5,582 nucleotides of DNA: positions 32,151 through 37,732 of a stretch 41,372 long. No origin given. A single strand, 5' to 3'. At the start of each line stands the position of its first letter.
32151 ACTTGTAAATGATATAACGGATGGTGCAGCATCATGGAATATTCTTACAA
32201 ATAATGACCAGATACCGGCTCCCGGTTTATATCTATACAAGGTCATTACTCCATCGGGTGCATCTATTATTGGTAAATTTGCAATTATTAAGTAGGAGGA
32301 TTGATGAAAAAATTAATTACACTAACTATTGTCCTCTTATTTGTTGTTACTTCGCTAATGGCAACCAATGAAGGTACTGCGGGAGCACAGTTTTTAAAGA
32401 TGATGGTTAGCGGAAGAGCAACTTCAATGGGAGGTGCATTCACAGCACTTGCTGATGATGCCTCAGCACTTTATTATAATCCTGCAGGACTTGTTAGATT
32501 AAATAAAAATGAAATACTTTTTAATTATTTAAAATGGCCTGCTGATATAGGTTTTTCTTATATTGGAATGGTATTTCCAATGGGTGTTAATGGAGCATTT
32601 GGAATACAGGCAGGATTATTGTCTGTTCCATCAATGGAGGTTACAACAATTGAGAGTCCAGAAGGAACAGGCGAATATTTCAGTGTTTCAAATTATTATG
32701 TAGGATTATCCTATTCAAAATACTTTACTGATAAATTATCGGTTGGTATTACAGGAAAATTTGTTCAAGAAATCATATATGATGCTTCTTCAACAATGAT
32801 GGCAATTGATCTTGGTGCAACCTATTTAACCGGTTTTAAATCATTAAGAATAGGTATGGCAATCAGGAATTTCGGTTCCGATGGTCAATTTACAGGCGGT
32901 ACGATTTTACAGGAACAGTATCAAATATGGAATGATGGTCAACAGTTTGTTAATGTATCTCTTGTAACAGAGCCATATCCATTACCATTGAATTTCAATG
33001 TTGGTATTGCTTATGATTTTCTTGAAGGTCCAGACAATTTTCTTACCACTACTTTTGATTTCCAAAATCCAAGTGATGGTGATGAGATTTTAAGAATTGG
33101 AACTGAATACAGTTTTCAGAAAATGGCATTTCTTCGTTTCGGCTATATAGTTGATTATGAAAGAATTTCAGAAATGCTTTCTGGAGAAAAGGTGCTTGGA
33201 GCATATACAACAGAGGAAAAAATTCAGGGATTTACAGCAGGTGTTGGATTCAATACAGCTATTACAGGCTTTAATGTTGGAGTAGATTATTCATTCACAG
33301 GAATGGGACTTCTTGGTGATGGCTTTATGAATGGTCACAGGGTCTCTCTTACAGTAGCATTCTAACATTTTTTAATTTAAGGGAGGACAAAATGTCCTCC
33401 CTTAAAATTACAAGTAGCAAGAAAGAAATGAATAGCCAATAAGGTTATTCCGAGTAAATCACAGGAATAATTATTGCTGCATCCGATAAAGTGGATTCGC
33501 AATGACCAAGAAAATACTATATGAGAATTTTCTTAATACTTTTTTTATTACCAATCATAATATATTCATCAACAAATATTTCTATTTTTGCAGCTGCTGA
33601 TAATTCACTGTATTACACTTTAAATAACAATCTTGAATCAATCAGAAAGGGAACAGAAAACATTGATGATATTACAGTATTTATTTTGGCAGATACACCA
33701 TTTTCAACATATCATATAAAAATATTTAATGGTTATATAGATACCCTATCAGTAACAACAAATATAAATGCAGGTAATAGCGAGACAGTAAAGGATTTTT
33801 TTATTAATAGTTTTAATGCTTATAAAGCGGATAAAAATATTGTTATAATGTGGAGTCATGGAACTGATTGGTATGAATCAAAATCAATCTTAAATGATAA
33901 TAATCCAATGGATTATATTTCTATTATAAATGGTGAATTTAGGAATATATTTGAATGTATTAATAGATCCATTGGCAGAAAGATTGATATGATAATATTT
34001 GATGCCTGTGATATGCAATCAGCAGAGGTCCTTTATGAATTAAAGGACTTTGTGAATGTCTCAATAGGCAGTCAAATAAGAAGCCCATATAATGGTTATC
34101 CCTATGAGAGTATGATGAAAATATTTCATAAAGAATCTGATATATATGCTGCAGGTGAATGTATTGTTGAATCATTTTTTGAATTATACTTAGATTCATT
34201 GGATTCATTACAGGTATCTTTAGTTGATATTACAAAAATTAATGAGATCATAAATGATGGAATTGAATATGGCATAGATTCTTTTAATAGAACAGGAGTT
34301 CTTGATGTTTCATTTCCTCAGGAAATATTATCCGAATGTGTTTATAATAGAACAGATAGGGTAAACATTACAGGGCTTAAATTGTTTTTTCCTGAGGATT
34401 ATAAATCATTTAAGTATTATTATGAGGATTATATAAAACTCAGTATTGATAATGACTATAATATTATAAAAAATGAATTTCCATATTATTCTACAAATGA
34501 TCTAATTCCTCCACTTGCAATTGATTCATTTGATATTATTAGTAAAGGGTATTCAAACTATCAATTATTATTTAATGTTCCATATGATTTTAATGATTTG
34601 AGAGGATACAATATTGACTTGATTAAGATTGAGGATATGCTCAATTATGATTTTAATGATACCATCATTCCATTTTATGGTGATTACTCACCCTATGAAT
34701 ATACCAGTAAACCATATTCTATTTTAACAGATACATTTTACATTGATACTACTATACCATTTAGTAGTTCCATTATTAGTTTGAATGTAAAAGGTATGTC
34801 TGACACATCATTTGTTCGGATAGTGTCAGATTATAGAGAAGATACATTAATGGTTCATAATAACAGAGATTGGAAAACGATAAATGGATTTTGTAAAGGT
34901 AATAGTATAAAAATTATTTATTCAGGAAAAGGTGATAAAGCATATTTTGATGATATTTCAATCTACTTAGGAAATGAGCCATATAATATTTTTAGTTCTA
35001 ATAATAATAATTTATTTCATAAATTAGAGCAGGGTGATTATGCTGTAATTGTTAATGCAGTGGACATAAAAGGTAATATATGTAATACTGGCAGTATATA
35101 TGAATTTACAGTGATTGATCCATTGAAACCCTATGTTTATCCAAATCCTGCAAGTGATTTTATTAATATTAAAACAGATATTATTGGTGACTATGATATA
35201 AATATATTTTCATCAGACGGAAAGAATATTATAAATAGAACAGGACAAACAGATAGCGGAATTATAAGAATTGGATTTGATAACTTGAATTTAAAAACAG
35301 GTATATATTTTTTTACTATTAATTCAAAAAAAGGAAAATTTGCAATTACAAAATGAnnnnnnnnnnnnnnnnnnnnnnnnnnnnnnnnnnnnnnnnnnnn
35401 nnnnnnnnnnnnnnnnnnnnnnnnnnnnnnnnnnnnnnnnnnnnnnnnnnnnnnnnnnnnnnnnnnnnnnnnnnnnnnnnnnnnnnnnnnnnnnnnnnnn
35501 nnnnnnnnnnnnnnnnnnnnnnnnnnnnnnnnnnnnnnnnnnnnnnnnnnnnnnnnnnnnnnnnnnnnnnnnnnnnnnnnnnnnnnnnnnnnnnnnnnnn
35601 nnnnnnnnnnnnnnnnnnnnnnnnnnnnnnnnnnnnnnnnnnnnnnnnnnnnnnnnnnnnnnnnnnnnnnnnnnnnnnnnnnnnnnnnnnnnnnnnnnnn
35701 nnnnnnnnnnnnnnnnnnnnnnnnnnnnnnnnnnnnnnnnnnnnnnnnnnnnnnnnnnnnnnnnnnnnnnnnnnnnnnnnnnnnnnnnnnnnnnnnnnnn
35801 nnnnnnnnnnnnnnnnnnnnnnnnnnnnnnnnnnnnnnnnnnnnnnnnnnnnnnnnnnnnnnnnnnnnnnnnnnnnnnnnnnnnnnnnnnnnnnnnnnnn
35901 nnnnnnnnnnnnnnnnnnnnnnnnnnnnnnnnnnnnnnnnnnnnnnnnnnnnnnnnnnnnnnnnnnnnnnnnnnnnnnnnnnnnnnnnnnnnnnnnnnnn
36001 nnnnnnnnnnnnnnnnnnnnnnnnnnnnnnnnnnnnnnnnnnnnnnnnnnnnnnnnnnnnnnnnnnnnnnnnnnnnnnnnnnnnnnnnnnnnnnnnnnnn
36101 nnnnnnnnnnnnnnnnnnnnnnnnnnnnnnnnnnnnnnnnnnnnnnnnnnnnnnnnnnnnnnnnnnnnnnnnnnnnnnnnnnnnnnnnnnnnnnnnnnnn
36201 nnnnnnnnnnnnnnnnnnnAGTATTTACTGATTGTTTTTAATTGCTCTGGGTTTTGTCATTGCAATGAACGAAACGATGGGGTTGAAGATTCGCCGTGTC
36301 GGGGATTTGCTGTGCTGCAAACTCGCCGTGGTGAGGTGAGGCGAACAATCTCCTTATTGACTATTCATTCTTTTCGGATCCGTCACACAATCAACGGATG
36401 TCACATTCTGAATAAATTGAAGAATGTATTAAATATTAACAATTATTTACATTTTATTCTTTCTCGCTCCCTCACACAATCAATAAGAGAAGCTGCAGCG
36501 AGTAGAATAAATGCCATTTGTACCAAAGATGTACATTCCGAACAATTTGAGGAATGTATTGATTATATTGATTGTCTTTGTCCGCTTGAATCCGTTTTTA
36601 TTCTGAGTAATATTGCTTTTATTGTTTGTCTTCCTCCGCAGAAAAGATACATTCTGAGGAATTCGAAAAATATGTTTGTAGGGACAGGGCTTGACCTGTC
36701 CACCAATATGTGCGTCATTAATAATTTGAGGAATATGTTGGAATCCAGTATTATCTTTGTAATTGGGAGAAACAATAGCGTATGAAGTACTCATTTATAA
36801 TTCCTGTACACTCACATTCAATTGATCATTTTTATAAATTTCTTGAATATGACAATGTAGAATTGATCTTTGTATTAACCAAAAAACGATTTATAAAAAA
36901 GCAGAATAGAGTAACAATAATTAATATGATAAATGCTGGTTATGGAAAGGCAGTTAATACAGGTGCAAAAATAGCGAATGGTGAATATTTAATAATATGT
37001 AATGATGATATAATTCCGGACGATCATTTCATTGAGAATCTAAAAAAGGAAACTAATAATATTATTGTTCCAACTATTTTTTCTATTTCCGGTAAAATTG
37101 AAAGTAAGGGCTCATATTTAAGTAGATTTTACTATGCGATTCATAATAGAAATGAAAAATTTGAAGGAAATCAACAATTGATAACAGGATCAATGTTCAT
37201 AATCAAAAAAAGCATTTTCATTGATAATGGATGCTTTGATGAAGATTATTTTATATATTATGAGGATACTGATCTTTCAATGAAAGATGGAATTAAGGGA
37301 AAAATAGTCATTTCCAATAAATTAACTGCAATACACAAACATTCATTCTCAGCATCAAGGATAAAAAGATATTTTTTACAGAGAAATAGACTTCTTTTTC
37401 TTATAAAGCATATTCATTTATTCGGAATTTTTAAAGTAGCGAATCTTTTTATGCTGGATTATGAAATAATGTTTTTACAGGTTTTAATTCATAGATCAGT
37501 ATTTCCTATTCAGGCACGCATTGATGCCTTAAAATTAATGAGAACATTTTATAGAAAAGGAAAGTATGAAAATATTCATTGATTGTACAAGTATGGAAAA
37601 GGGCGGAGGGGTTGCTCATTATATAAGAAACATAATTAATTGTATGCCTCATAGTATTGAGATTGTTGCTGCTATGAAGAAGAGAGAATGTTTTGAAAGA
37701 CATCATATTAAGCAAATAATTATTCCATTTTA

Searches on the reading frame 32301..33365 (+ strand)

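Call 58: search_protein_families(library=pfam, proteins=[window:32301-33365:+], max_evalue=0.001)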
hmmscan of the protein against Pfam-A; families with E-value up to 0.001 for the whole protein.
window:32301-33365:+ (354 aa): 2 families
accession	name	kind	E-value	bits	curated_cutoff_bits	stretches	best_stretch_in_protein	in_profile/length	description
PF03687.19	UPF0164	-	2.1e-06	27.3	21.4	1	29-111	39-122/325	Uncharacterised protein family (UPF0164)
PF03349.22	Toluene_X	-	0.00016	20.7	29.7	1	19-76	3-59/421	Outer membrane protein transport protein (OMPP1/FadL/TodX)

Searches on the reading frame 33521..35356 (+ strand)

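Call 9: search_protein_families(library=pfam, proteins=[window:33521-35356:+], max_evalue=0.01)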
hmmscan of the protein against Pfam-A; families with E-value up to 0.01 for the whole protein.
window:33521-35356:+ (611 aa): 2 families
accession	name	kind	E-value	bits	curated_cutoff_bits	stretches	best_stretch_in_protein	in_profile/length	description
PF03415.19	Peptidase_C11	-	3.6e-34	119.3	25.8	1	23-245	2-229/359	Clostripain family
PF18962.6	Por_Secre_tail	-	9.5e-10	39.1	27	1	539-607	1-69/75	Secretion system C-terminal sorting domain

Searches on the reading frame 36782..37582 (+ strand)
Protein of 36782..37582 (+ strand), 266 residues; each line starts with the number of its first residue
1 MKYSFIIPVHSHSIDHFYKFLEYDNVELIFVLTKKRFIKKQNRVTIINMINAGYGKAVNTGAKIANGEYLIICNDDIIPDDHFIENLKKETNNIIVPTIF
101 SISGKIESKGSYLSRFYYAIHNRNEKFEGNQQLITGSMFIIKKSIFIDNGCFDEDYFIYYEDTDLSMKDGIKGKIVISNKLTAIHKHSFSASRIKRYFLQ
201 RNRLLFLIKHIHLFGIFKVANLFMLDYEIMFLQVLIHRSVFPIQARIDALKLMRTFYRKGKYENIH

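Call 9: search_protein_families(library=pfam, proteins=[window:36782-37582:+], max_evalue=0.01)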
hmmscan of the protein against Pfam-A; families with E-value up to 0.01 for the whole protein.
window:36782-37582:+ (266 aa): 1 family
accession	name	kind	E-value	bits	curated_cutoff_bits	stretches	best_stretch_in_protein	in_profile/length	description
PF00535.33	Glycos_transf_2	-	4.2e-10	40.2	23.3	1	36-147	47-165/168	Glycosyl transferase family 2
